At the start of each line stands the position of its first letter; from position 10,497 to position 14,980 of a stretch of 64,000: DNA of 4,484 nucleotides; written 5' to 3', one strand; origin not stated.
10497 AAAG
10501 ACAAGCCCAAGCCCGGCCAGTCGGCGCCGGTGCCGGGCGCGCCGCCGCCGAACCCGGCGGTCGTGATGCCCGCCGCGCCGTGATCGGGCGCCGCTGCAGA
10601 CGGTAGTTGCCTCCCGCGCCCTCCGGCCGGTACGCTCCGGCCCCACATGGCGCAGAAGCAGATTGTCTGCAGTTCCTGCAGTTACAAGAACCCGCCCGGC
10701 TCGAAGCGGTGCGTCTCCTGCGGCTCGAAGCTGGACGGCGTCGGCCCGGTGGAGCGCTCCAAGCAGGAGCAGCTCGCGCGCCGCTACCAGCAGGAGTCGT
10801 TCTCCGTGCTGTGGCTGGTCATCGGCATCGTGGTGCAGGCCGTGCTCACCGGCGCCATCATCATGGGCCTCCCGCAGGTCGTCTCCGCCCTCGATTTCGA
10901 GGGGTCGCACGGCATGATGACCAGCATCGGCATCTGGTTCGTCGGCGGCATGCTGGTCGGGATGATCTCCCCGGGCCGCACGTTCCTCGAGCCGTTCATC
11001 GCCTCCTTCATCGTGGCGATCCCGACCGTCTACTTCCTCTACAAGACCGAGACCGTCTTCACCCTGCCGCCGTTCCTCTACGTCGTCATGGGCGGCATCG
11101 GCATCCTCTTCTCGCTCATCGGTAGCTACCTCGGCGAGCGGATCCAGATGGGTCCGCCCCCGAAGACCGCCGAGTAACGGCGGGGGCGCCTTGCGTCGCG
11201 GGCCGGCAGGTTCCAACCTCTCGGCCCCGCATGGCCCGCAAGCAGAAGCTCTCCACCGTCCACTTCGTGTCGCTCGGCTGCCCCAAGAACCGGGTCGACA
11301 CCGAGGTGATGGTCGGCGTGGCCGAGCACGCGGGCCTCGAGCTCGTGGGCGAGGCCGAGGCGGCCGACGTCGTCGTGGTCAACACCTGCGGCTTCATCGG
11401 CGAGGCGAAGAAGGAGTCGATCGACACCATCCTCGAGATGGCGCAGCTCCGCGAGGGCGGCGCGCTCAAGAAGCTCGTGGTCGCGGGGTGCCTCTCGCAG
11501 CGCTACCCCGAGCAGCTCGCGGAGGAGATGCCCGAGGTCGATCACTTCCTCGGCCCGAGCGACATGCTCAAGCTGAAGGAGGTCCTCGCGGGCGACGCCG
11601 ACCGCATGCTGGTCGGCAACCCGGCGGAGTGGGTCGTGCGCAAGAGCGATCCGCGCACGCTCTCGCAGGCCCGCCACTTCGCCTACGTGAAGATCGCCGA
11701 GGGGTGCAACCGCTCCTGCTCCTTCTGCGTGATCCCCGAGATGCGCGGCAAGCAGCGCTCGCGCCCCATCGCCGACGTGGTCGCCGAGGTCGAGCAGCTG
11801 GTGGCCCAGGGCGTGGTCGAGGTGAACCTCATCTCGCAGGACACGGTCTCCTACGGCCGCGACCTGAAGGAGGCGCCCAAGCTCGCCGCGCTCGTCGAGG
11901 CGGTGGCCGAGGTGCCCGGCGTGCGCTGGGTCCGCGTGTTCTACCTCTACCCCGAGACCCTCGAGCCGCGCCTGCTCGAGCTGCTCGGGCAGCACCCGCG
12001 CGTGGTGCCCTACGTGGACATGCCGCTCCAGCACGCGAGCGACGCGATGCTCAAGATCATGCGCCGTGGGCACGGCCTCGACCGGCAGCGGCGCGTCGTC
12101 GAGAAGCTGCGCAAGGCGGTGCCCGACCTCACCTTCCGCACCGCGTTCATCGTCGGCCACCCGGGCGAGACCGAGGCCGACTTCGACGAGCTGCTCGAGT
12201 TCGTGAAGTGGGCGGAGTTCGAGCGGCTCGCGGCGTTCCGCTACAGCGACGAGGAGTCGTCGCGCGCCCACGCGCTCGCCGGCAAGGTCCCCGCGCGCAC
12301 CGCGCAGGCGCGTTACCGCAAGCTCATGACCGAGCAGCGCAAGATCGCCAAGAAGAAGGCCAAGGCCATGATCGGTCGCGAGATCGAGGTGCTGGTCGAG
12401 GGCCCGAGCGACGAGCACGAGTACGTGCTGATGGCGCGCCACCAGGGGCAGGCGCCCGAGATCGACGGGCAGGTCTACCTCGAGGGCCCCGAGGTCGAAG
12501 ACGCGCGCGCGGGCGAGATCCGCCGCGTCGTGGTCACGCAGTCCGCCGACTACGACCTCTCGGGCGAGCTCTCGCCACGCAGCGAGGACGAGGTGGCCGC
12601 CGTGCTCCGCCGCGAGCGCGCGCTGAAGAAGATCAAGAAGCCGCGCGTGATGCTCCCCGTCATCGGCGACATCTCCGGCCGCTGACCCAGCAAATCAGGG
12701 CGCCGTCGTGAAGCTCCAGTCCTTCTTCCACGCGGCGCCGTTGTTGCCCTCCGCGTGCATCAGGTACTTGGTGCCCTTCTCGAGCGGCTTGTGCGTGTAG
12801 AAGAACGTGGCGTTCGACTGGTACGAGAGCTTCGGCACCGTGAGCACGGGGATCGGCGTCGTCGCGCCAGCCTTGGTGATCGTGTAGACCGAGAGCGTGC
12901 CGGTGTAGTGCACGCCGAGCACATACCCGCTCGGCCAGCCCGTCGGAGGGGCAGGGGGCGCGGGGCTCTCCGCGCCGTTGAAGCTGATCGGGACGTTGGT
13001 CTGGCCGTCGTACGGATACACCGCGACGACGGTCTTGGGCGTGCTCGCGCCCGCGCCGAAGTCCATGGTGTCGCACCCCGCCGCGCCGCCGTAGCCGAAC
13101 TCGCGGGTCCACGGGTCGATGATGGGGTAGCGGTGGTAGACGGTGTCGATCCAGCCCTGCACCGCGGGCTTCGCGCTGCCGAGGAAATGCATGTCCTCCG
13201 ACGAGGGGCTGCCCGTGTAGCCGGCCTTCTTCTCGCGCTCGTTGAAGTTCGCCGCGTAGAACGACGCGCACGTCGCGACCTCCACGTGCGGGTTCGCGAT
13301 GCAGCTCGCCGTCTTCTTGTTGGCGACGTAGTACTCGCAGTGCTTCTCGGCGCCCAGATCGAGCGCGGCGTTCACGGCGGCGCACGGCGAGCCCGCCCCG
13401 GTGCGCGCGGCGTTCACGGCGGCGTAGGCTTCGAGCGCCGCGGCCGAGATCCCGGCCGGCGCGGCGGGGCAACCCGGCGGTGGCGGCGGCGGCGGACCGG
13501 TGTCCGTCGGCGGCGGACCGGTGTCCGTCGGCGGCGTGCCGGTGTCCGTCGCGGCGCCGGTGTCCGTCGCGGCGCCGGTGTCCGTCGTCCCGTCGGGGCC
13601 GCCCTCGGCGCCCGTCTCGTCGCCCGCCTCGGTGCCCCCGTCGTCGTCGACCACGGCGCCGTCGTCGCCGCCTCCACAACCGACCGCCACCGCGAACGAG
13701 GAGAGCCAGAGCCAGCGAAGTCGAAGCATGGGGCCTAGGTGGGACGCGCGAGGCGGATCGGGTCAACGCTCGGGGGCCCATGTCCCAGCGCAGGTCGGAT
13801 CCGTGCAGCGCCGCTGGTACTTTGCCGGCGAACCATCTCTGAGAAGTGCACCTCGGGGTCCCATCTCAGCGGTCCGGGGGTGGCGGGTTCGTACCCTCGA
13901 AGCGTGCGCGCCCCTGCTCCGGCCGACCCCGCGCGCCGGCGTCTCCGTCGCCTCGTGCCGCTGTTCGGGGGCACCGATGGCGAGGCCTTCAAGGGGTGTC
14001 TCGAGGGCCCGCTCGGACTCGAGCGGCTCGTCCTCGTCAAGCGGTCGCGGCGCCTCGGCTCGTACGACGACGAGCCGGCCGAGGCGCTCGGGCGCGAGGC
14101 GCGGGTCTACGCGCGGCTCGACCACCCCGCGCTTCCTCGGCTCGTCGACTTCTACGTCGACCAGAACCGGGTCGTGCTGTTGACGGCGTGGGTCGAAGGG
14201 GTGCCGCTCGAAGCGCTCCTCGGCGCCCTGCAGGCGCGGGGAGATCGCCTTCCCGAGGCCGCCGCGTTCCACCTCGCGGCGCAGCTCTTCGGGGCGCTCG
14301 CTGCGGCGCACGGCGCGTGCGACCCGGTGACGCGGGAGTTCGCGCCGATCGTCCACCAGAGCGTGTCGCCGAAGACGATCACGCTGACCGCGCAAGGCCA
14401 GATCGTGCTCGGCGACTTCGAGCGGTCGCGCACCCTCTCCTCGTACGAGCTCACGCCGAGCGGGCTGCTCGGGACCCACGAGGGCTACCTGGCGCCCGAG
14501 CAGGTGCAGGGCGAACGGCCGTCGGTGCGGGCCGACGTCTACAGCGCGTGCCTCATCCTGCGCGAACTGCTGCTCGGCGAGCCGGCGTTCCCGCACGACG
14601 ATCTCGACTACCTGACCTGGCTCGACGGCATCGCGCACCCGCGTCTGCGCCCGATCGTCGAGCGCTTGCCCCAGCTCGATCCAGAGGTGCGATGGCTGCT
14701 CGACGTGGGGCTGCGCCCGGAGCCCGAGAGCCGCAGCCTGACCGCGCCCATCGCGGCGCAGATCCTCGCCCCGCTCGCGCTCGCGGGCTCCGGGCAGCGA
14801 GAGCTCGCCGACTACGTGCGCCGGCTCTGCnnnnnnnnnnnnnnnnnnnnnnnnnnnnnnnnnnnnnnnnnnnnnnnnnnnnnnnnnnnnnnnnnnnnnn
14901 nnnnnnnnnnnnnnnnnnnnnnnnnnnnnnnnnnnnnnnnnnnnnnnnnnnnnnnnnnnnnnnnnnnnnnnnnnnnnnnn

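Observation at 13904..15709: Pseudokinase-TM-TLDc fusion: a catalytically dead bacterial receptor carrying a domain best known from eukaryotes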

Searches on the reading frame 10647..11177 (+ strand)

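Call 19: search_protein_families(library=pfam, proteins=[window:10647-11177:+], max_evalue=0.001)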
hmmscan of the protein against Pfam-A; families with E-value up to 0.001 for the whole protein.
window:10647-11177:+ (176 aa): 3 families
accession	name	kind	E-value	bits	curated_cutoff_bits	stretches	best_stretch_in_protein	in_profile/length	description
PF00641.23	Zn_ribbon_RanBP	-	8e-05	22.3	27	1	8-27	7-26/30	Zn-finger in Ran binding protein and others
PF13240.11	Zn_Ribbon_1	-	0.0001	22.4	25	1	8-29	2-23/23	zinc-ribbon domain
PF12773.13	DZR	-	0.00082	19.9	27.3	0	8-30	1-23/45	Double zinc ribbon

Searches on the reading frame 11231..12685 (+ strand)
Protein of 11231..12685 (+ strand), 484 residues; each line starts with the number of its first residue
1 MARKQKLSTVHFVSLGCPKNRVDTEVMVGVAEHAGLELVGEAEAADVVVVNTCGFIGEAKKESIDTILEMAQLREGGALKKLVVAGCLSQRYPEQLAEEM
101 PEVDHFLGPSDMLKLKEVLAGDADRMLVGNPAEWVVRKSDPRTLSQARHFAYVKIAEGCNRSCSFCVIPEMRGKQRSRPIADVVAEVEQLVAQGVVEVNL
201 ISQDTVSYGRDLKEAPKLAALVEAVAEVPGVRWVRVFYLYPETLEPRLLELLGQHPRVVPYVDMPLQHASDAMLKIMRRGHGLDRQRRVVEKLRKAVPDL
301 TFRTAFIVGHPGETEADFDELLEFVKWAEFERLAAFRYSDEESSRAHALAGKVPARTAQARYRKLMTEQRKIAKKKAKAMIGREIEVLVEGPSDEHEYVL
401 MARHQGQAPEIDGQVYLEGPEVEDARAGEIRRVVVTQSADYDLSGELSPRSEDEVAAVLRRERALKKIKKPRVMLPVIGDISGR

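Call 19: search_protein_families(library=pfam, proteins=[window:11231-12685:+], max_evalue=0.001)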
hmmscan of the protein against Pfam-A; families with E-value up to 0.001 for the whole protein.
window:11231-12685:+ (484 aa): 3 families
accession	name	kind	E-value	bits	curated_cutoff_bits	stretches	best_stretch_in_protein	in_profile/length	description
PF04055.27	Radical_SAM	-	1.7e-28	100.4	29.5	1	154-325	2-166/166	Radical SAM superfamily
PF00919.26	UPF0004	-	4.2e-27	94.5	27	1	10-108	2-98/98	Uncharacterized protein family UPF0004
PF18693.7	TRAM_2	-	2.7e-16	59.9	27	1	381-447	1-62/63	TRAM domain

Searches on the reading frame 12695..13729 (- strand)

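Call 19: search_protein_families(library=pfam, proteins=[window:12695-13729:-], max_evalue=0.001)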
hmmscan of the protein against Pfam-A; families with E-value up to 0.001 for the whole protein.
window:12695-13729:- (344 aa): 1 family
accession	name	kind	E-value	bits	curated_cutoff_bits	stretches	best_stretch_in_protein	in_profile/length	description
PF00188.32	CAP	-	0.00021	22.5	21.1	1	103-220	2-107/117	Cysteine-rich secretory protein family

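Call 74: search_protein_families(library=ncbifam, proteins=[window:12695-13729:-], max_evalue=0.001)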
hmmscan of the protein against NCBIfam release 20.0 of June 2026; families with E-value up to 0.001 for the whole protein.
window:12695-13729:- (344 aa): 0 families

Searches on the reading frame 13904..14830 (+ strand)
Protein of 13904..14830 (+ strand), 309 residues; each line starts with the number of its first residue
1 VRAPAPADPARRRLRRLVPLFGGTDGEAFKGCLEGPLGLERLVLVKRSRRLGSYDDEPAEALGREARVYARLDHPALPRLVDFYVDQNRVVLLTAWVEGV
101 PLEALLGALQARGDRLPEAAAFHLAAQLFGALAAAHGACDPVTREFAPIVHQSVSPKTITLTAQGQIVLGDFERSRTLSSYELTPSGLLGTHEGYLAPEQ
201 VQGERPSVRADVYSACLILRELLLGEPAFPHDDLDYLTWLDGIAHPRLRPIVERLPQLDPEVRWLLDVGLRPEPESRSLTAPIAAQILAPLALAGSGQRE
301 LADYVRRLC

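Call 46: search_solved_structures(query=window:13904-14830:+, max_evalue=1e-8, show_alignments=2)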
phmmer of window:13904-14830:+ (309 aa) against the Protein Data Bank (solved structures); distinct sequences matched with E-value up to 1e-8: 96 (the best 60 are shown).
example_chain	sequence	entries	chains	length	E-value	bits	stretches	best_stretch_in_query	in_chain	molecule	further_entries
4ow8_A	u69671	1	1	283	7e-16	61.8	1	10-285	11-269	Serine/threonine-protein kinase PknA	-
9tmq_A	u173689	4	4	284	7.1e-16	61.8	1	10-285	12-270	Serine/threonine-protein kinase PknA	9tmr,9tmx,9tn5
6b2q_A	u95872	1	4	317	1.1e-15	61.1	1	10-285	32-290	Serine/threonine-protein kinase PknA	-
4x3f_A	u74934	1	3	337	1.5e-15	60.7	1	10-285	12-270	Serine/threonine-protein kinase PknA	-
2h34_A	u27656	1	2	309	3.1e-13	53.1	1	13-307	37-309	Serine/threonine-protein kinase pknE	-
9ruk_A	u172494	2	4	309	7.3e-12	48.6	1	54-232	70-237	Serine/threonine-protein kinase StkP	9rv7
9ru3_A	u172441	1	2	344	9.5e-12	48.2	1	54-232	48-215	Serine/threonine-protein kinase StkP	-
9ruj_A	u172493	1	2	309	1e-11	48.1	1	54-232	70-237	Serine/threonine-protein kinase StkP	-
3f61_A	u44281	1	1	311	2.4e-11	46.9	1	64-281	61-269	Serine/threonine-protein kinase pknB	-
6s73_A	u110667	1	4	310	1.1e-10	44.8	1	63-278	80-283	Serine/threonine-protein kinase Nek7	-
5u94_A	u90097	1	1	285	1.1e-10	44.7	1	41-239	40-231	Serine/threonine-protein kinase PknB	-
6b2p_A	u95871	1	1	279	1.1e-10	44.7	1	41-238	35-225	Serine/threonine-protein kinase PknB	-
1mru_A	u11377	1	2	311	1.2e-10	44.7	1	55-280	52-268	Probable serine/threonine-protein kinase pknB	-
1o6y_A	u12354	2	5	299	1.4e-10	44.4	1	41-238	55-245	SERINE/THREONINE-PROTEIN KINASE PKNB | Probable serine/threonine-protein kinase pknB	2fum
2pk9_A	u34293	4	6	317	1.8e-10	44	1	14-264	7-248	Cyclin-dependent protein kinase PHO85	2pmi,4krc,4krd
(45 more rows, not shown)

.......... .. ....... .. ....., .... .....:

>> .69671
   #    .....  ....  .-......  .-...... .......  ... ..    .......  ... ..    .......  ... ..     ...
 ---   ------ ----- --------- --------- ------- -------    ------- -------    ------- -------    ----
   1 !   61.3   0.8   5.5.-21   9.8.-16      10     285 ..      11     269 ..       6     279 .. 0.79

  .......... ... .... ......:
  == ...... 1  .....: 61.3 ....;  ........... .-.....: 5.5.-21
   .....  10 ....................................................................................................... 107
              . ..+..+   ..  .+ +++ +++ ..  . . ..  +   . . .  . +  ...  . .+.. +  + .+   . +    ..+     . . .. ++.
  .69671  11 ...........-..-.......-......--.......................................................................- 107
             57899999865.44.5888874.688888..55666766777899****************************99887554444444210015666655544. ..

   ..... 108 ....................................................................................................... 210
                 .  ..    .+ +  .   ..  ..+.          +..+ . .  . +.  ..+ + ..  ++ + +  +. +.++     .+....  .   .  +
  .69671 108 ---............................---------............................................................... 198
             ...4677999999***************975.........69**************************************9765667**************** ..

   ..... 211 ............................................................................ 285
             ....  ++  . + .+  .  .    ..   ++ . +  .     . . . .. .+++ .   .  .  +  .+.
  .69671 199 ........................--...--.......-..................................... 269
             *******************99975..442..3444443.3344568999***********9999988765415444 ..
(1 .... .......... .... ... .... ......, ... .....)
